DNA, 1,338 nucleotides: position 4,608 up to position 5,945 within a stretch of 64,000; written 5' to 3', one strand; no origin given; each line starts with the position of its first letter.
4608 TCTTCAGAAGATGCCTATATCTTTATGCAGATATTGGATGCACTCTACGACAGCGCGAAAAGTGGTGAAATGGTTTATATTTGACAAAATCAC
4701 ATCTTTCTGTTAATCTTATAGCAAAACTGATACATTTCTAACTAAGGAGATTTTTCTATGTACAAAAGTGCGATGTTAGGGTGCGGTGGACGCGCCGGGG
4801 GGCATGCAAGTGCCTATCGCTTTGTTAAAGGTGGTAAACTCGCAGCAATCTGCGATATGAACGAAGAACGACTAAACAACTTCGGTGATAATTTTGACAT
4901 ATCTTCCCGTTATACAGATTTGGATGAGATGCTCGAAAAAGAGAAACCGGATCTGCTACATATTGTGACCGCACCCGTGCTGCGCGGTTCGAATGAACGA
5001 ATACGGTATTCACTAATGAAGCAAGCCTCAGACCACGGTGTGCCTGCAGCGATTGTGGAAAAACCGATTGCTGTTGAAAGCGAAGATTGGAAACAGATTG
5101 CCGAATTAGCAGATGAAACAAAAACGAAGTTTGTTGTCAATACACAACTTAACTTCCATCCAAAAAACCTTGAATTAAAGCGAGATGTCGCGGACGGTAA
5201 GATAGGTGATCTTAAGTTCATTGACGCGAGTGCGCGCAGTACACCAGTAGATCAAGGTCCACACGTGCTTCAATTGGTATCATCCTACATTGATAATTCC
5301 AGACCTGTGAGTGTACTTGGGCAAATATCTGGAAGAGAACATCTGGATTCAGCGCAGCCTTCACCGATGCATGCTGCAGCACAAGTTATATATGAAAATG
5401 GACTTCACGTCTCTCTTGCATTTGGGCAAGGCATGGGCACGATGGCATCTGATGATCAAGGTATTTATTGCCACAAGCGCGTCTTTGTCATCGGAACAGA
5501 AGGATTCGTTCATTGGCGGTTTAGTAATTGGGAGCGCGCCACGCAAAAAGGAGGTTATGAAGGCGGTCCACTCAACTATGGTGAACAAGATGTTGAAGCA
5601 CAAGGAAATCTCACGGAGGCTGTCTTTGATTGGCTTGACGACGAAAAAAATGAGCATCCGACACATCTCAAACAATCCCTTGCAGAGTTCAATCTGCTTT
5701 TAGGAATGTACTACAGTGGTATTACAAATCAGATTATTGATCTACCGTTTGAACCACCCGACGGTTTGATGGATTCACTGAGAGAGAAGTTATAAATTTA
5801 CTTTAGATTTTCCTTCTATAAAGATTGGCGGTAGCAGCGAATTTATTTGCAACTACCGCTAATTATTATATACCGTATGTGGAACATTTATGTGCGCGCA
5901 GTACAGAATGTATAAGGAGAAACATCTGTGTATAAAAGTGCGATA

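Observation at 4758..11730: Six-copy head-to-tail array of a 345-aa Gfo/Idh/MocA-type oxidoreductase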

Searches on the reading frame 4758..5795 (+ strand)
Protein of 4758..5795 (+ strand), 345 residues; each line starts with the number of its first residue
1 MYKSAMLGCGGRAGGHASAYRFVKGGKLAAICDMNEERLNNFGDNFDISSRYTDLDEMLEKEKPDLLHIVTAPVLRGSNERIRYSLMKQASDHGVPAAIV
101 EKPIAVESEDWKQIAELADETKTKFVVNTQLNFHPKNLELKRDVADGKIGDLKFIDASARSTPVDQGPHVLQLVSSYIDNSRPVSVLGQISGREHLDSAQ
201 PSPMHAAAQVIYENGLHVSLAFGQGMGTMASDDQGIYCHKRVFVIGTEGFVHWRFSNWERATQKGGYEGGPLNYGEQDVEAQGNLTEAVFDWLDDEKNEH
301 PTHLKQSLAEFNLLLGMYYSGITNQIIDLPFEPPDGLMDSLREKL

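Call 3: search_protein_families(library=pfam, proteins=[window:4758-5795:+], max_evalue=0.01)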
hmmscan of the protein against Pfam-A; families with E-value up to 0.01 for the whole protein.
window:4758-5795:+ (345 aa): 2 families
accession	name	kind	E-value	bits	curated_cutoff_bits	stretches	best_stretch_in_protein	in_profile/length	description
PF01408.29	GFO_IDH_MocA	-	7.3e-17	62.6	24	1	4-128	3-119/120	Oxidoreductase family, NAD-binding Rossmann fold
PF22725.1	GFO_IDH_MocA_C3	-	0.0014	19.1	27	0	164-250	47-122/124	GFO/IDH/MocA C-terminal domain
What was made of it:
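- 4758..5795 (+): Paralogue c1, 345 aa Gfo/Idh/MocA oxidoreductase (D165 in the DxxxH motif). PF01408 E 7e-17 (call 3).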

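Call 11: find_homologous_proteins(query=window:4758-5795:+, max_evalue=0.00001)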
Query window:4758-5795:+ (345 aa): 1040 proteins with E <= 0.00001 among 3134 candidates; the best 120 are listed.
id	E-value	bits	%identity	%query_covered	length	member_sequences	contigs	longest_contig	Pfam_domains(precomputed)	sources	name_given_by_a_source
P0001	6.1e-226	767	97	100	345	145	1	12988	PF01408.29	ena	-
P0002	1.7e-215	732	91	100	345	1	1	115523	PF01408.29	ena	-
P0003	3.8e-214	728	91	100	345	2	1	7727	PF01408.29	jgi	jgi:predicted dehydrogenase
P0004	1.3e-213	726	90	100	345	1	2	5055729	PF01408.29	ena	-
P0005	3.5e-213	725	90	100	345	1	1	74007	PF01408.29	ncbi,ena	-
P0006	3.2e-212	722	90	100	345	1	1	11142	PF01408.29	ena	-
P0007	8.7e-212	720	90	100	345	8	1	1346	PF01408.29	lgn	-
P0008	1.1e-211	720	90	100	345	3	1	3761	PF01408.29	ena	-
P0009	1.6e-211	719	89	100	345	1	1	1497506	PF01408.29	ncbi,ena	-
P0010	1.6e-211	719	89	100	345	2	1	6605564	PF01408.29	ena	-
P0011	2.1e-210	716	89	100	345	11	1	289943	PF01408.29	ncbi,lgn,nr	ncbi:Gfo/Idh/MocA family oxidoreductase [Candidatus Poribacteria bacterium]|nr:Gfo/Idh/MocA family o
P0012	2.0e-209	713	89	100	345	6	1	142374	PF01408.29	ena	-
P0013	2.1e-209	712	90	99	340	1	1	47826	PF01408.29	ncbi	-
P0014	7.6e-209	711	90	99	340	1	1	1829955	PF01408.29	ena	-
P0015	1.9e-208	709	88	100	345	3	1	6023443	PF01408.29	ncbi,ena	-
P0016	1.7e-207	706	87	100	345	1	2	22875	PF01408.29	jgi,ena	jgi:predicted dehydrogenase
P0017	5.9e-207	704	87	100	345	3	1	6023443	PF01408.29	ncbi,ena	-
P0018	1.2e-206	703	87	100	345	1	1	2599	PF01408.29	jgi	jgi:predicted dehydrogenase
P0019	2.1e-206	703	87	100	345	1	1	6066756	PF01408.29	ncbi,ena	-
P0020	1.6e-205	700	87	100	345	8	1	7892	PF01408.29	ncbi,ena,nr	ncbi:Gfo/Idh/MocA family oxidoreductase [Candidatus Poribacteria bacterium]|nr:Gfo/Idh/MocA family o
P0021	1.6e-205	700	87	100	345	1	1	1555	PF01408.29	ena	-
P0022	5.0e-205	698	86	100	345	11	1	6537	PF01408.29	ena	-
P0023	7.7e-205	697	87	100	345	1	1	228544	PF01408.29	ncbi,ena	-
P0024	1.1e-204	697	87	100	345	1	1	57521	PF01408.29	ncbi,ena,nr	ncbi:MAG: Gfo/Idh/MocA family oxidoreductase [Candidatus Poribacteria bacterium]|nr:Gfo/Idh/MocA fam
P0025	1.5e-204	697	86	100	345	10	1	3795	PF01408.29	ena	-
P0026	1.5e-204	696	87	100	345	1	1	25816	PF01408.29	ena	-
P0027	1.5e-204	696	87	100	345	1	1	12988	PF01408.29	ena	-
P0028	2.8e-204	696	87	100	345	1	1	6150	PF01408.29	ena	-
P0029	5.4e-204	695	87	100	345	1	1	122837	PF01408.29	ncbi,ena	-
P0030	7.3e-204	694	86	100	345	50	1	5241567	PF01408.29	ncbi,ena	-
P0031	8.9e-204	694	86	100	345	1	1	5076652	PF01408.29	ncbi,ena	-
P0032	1.3e-203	693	86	100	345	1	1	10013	PF01408.29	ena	-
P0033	2.4e-203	693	86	100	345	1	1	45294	PF01408.29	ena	-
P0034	3.7e-203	692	86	100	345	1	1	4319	PF01408.29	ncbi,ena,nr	ncbi:MAG: Gfo/Idh/MocA family oxidoreductase [Candidatus Poribacteria bacterium]|nr:Gfo/Idh/MocA fam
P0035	3.8e-203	692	86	100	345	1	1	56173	PF01408.29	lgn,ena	-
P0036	5.0e-203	691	86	100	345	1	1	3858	PF01408.29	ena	-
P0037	9.7e-203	691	86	100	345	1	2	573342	PF01408.29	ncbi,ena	-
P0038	1.8e-202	690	86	100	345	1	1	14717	PF01408.29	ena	-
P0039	2.0e-202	689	86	100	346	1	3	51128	PF01408.29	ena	-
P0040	4.2e-202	688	86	100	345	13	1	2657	PF01408.29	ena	-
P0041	5.8e-202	688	85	100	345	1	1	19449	PF01408.29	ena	-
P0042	1.3e-201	687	86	100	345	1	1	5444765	PF01408.29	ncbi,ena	-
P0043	1.5e-201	687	85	100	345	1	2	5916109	PF01408.29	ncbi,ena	-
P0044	1.5e-201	687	85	100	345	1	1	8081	PF01408.29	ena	-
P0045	2.9e-201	686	86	100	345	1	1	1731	PF01408.29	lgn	-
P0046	3.3e-201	686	85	100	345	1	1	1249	PF01408.29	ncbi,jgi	-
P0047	3.3e-201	685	86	100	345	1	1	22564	PF01408.29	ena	-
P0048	3.3e-201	685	85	100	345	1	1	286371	PF01408.29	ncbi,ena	-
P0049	3.4e-201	685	86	100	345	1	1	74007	PF01408.29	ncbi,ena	-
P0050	5.8e-201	685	85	100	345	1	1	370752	PF01408.29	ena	-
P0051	1.7e-200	683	84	100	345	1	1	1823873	PF01408.29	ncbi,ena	-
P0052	2.3e-200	683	85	100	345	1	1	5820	PF01408.29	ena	-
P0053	2.8e-200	682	85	100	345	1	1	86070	PF01408.29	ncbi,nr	ncbi:hypothetical protein C6497_01675 [Candidatus Poribacteria bacterium]|nr:MAG: hypothetical prote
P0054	3.2e-200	682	85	100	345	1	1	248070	PF01408.29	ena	-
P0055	3.2e-200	682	85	100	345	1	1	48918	PF01408.29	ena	-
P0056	4.4e-200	682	85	100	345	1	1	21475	PF01408.29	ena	-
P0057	7.9e-200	681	85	100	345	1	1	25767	PF01408.29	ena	-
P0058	1.0e-199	681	85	100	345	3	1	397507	PF01408.29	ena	-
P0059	1.1e-199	681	85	100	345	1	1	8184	PF01408.29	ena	-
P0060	1.1e-199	680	85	100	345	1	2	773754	PF01408.29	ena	-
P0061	2.9e-199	679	84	100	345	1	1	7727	PF01408.29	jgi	jgi:predicted dehydrogenase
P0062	5.1e-199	678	85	100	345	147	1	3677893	PF01408.29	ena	-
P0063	5.4e-199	678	85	100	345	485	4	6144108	PF01408.29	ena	-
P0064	7.5e-199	678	84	100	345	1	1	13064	PF01408.29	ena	-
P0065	2.4e-198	676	84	100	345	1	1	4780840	PF01408.29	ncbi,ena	-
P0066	4.2e-198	675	84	100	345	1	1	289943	PF01408.29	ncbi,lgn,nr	ncbi:Gfo/Idh/MocA family oxidoreductase [Candidatus Poribacteria bacterium]|nr:Gfo/Idh/MocA family o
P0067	6.2e-198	675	83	100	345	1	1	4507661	PF01408.29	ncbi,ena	-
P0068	6.4e-198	675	84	100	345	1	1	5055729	PF01408.29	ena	-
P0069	3.6e-197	672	84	100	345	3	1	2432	PF01408.29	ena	-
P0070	5.2e-197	672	84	100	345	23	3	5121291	PF01408.29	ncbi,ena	-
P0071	2.4e-196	669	84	100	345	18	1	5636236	PF01408.29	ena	-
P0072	3.4e-196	669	84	100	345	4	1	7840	PF01408.29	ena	-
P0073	3.4e-196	669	84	100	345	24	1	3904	PF01408.29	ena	-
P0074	6.9e-196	668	84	100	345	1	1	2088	PF01408.29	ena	-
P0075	8.1e-196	668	83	100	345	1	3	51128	PF01408.29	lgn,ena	-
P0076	4.5e-195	665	83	100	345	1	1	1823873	PF01408.29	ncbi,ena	-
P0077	4.5e-195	665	84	100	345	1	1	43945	PF01408.29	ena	-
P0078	6.6e-195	665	83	100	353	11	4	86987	PF01408.29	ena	-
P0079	7.5e-195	665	83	100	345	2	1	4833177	PF01408.29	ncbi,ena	-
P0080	8.9e-195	664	82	100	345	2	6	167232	PF01408.29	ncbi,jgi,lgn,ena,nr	ncbi:MAG: Gfo/Idh/MocA family oxidoreductase [Candidatus Poribacteria bacterium]|nr:Gfo/Idh/MocA fam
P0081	1.8e-194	663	83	100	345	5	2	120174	PF01408.29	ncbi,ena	-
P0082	3.0e-194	663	83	100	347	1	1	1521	PF01408.29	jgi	jgi:predicted dehydrogenase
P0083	4.4e-194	662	83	100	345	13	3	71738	PF01408.29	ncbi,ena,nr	ncbi:MAG: Gfo/Idh/MocA family oxidoreductase [Candidatus Poribacteria bacterium]|nr:Gfo/Idh/MocA fam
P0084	7.9e-194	661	82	100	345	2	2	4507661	PF01408.29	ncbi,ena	-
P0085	1.2e-193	661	83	100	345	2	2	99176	PF01408.29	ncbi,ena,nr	ncbi:MAG: Gfo/Idh/MocA family oxidoreductase [Candidatus Poribacteria bacterium]|nr:Gfo/Idh/MocA fam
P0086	3.7e-193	659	82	100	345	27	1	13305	PF01408.29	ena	-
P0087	5.6e-193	658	83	100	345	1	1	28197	PF01408.29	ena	-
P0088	6.8e-193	658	83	100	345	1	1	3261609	PF01408.29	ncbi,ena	-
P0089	6.8e-193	658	83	100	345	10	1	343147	PF01408.29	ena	-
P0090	7.8e-193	658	83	100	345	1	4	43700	PF01408.29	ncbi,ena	-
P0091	2.8e-192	656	82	100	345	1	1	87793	PF01408.29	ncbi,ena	-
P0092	4.6e-192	655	82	100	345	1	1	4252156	PF01408.29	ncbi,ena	-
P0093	4.7e-192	655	83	100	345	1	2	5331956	PF01408.29,PF22725.2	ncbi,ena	-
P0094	4.7e-192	655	83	100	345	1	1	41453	PF01408.29,PF22725.2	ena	-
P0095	6.5e-192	655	83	100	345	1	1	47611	PF01408.29,PF22725.2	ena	-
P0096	7.2e-192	655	82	100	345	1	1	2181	PF01408.29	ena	-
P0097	3.2e-191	653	82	100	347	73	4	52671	PF01408.29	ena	-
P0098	3.2e-191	653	83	100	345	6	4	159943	PF01408.29,PF22725.2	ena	-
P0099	4.9e-191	652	82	100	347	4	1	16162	PF01408.29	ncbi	-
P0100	8.7e-191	651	82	100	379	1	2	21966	PF01408.29,PF22725.2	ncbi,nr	ncbi:Gfo/Idh/MocA family oxidoreductase [Candidatus Poribacteria bacterium]|nr:Gfo/Idh/MocA family o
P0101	1.1e-190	651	83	100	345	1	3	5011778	PF01408.29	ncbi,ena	-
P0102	2.2e-190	650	82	100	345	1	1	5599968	PF01408.29,PF22725.2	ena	-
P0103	2.2e-190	650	82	100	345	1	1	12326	PF01408.29,PF22725.2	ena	-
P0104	8.1e-190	648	81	100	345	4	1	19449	PF01408.29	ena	-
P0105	8.3e-190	648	81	100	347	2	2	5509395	PF01408.29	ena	-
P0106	9.4e-190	648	82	100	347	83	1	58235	PF01408.29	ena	-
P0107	1.0e-189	648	81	100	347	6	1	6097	PF01408.29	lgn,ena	-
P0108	1.5e-189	647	81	100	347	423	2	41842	PF01408.29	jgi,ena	-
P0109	1.6e-189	647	81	100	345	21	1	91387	PF01408.29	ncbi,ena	-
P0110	3.0e-189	646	81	100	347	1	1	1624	PF01408.29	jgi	jgi:predicted dehydrogenase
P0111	5.5e-189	645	81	100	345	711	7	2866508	PF01408.29,PF22725.2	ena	-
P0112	9.8e-189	644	82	100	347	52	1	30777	PF01408.29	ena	-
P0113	1.2e-188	644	81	100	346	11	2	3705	PF01408.29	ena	-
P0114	2.1e-188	643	81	100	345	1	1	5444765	PF01408.29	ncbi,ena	-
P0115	4.6e-188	642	81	100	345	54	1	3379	PF01408.29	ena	-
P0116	4.9e-188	642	81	100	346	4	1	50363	PF01408.29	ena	-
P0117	6.0e-188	642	80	100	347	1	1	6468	PF01408.29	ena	-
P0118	2.0e-187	640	80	100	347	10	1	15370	PF01408.29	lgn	-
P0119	2.3e-187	640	81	100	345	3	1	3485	PF01408.29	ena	-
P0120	2.8e-187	640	81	100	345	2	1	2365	PF01408.29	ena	-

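Call 13: find_related_loci(query=window:4758-5795:+, collection=genome_contigs, flank=10000)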
Query window:4758-5795:+ (345 aa) in genome_contigs; peptide patterns used: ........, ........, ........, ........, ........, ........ (x = any residue, [..] = any of these).
294 stretches matched a pattern; 223 encode a relative of the query (tblastn E <= 1e-3); the best 80 are kept; 78 distinct loci.
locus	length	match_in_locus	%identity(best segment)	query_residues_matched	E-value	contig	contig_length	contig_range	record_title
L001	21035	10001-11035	98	1-345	0e+0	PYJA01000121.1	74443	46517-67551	MAG: Candidatus Poribacteria bacterium isolate PCPOR2a Ga0207197_1121, whole genome shotgun sequence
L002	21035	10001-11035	98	1-345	0e+0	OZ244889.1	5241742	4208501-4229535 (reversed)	MAG: Candidatus Poribacteria bacterium isolate e98e4a03-ae45-434a-8c9f-424be2589405 genome assembly, chromosome: 1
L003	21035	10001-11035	97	1-345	0e+0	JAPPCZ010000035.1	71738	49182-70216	MAG: Candidatus Poribacteria bacterium isolate IRC4_bin_14 NODE_415_length_71738_cov_21.8781, whole genome shotgun seque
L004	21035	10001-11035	97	1-345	0e+0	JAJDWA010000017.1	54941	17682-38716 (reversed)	MAG: Candidatus Poribacteria bacterium isolate jk18x22bins.76 k141_728392, whole genome shotgun sequence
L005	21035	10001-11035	97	1-345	0e+0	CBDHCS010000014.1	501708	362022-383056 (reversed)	MAG: Candidatus Poribacteria bacterium isolate 2ff7ea9c-4ed9-48aa-ac60-1c2c21251b56 genome assembly, contig: contig_14,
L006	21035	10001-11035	96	1-345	0e+0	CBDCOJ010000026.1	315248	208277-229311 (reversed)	MAG: Candidatus Poribacteria bacterium isolate dbd3b75f-bfae-4d18-bb17-8f704a16f2b4 genome assembly, contig: contig_26,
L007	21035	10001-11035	95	1-345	0e+0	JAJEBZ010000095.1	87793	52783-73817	MAG: Candidatus Poribacteria bacterium isolate jk18x9bins.65 k141_127890, whole genome shotgun sequence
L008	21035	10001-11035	96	1-345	0e+0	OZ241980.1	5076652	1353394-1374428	MAG: Candidatus Poribacteria bacterium isolate addb8a48-e40a-4d5d-92e9-c4632a5e54a8 genome assembly, chromosome: 1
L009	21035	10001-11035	95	1-345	0e+0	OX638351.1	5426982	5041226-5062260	MAG: uncultured Poribacteria bacterium isolate d4690918-7cf6-4b6d-bcb0-07eb3c50a363 genome assembly, chromosome: 1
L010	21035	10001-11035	94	1-345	0e+0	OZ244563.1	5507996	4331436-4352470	MAG: Candidatus Poribacteria bacterium isolate ff81fa92-488d-40f9-821d-30cdc2806971 genome assembly, chromosome: 1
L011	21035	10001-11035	93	1-345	0e+0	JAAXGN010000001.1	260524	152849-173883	MAG: Candidatus Poribacteria bacterium isolate Plut_88864 filtered_Plut_88864_genomic_contig_2242, whole genome shotgun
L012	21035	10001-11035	92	1-345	0e+0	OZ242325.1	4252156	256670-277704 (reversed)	MAG: Candidatus Poribacteria bacterium isolate 7cb44f7e-fdd6-4696-a2af-ad91ef35c446 genome assembly, chromosome: 1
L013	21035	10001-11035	92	1-345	0e+0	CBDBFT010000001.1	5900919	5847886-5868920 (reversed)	MAG: Candidatus Poribacteria bacterium isolate 1793e3cd-57e7-4349-b6cf-f1c25c3b8095 genome assembly, contig: contig_1, w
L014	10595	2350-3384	92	1-345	0e+0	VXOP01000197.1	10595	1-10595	MAG: Candidatus Poribacteria bacterium isolate SB0662_bin_35 NODE_5016_length_10595_cov_29.923814, whole genome shotgun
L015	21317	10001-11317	92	1-345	0e+0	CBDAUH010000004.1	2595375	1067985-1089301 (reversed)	MAG: Candidatus Poribacteria bacterium isolate 2b956532-cd71-4e48-8ac0-65602b58f679 genome assembly, contig: contig_4, w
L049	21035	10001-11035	86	1-345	0e+0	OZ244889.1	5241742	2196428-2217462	MAG: Candidatus Poribacteria bacterium isolate e98e4a03-ae45-434a-8c9f-424be2589405 genome assembly, chromosome: 1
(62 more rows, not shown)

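Call 15: search_solved_structures(query=window:4758-5795:+, max_evalue=0.01, show_alignments=2)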
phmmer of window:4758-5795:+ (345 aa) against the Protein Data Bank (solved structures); distinct sequences matched with E-value up to 0.01: 12.
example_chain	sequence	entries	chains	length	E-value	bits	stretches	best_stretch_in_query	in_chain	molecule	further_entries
9m3d_B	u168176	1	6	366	4.5e-11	45.5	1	5-159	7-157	DgpA1 from W974-1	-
5uhw_A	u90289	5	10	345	2.9e-10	42.8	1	3-151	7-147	Oxidoreductase protein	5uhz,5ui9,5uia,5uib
3ip3_A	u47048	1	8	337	9.4e-07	31.3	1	50-168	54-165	Oxidoreductase, putative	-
3moi_A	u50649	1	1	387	3.8e-05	26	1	16-156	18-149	Probable dehydrogenase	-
6t2b_A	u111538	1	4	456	0.00033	22.9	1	4-157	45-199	Glycosyl hydrolase family 109 protein 2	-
4hkt_A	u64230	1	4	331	0.00083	21.6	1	97-162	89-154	Inositol 2-dehydrogenase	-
7xr9_A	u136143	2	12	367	0.00086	21.5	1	3-158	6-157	DgpA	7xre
3evn_A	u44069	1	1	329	0.001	21.3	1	20-160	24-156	Oxidoreductase, Gfo/Idh/MocA family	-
3q2k_A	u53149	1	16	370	0.0043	19.2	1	5-156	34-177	oxidoreductase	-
3q2i_A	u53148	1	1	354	0.0095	18.1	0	4-156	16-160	dehydrogenase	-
6z3b_B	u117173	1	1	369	0.0097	18.1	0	23-168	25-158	Gfo/Idh/MocA family oxidoreductase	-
6z3b_A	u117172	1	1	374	0.0099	18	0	23-168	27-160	Gfo/Idh/MocA family oxidoreductase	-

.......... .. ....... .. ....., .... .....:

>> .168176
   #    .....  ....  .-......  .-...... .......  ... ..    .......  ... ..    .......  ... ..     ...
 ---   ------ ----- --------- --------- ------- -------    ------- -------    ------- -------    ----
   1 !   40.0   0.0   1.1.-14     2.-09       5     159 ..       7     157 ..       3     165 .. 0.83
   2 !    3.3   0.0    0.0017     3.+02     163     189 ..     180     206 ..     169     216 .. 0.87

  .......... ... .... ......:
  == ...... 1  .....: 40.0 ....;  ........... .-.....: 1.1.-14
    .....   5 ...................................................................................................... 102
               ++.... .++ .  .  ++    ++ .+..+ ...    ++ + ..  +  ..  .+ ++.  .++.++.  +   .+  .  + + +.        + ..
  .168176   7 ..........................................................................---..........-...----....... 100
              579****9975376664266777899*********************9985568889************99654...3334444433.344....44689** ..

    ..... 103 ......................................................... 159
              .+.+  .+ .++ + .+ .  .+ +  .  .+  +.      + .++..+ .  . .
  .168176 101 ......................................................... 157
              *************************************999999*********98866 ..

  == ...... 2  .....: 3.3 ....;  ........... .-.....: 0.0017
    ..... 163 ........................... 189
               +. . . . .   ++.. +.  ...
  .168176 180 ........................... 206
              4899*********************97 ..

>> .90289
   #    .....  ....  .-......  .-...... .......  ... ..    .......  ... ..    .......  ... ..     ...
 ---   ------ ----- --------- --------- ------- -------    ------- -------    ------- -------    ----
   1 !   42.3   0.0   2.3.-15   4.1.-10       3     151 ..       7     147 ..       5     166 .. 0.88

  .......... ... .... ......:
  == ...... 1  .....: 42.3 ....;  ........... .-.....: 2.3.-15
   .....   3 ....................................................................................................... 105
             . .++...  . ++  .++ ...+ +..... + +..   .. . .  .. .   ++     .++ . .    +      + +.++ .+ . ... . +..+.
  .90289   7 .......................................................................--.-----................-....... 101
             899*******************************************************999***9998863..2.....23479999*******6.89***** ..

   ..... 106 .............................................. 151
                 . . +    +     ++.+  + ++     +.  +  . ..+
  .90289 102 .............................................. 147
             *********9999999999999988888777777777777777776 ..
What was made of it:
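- On DgpA-type glycoside 3-oxidoreductase: The significant sequence match is N-terminal, with E 4.5e-11 (call 15).
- A GH109 protein is also hit by sequence (6t2b, call 15).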

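Call 16: search_protein_families(library=ncbifam, proteins=[window:4758-5795:+], max_evalue=0.01)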
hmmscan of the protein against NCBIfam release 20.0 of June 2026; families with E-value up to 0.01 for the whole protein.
window:4758-5795:+ (345 aa): 6 families
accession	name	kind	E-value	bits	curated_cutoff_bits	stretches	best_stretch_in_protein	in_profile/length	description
NF040723.1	UDP-GlcNAcDh_Arch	equivalog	3.9e-13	49.6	450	1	5-157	4-146/302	UDP-N-acetylglucosamine 3-dehydrogenase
TIGR04380.1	myo_inos_iolG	equivalog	5.2e-13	48.6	355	1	2-160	2-153/330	inositol 2-dehydrogenase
NF052679.1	InsChiInosDhIolG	equivalog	0.0004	19.5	540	1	23-166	25-162/343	bifunctional inositol 2-dehydrogenase/D-chiro-inositol 1-dehydrogenase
NF058563.1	BT_2159_fam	equivalog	0.0006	18.9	650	1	26-156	25-147/350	disaccharide 3-dehydrogenase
NF052479.1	LevoglcsnDh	equivalog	0.0016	17.2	650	1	30-152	40-154/386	levoglucosan dehydrogenase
NF041392.1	XylDh_Gfo6_Halo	equivalog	0.0099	14.7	350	0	88-157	100-168/350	D-xylose 1-dehydrogenase Gfo6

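Call 24: search_protein_representatives(protein=window:4758-5795:+)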
Query: 345 residues. Proteins with E-value up to 0.001 (for the whole library): 4499; up to 1e-10: 516; up to 1e-30: 67. The best 150 are listed.
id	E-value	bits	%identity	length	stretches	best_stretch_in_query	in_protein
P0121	1.0e-100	353.4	89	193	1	1-182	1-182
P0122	1.7e-89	316.5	79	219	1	132-303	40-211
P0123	4.3e-88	311.9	67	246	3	1-168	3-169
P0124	1.6e-80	287.0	43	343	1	5-343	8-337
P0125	8.0e-77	274.8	42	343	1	3-343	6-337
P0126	8.2e-76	271.5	59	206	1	100-303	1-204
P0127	2.9e-70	253.3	41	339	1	1-342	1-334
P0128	1.2e-69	251.2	42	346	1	2-339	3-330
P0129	1.1e-64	235.0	43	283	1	57-345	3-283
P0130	1.7e-64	234.3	85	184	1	72-202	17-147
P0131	1.6e-59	218.0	39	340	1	1-343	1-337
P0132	4.1e-59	216.6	38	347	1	2-342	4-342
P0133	1.4e-58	214.9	51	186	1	163-342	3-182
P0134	1.6e-58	214.7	46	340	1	89-311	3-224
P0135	2.8e-58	213.9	37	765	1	2-339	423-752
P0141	1.5e-52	195.0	37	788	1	4-339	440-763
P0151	1.4e-44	168.8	33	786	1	3-331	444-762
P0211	4.5e-27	111.3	27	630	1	2-345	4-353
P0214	2.7e-26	108.7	27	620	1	3-343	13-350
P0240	9.5e-23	97.0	27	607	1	3-312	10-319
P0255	1.8e-20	89.5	25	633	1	3-334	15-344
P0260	4.5e-20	88.3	30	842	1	6-335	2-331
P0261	5.2e-20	88.0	27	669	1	1-268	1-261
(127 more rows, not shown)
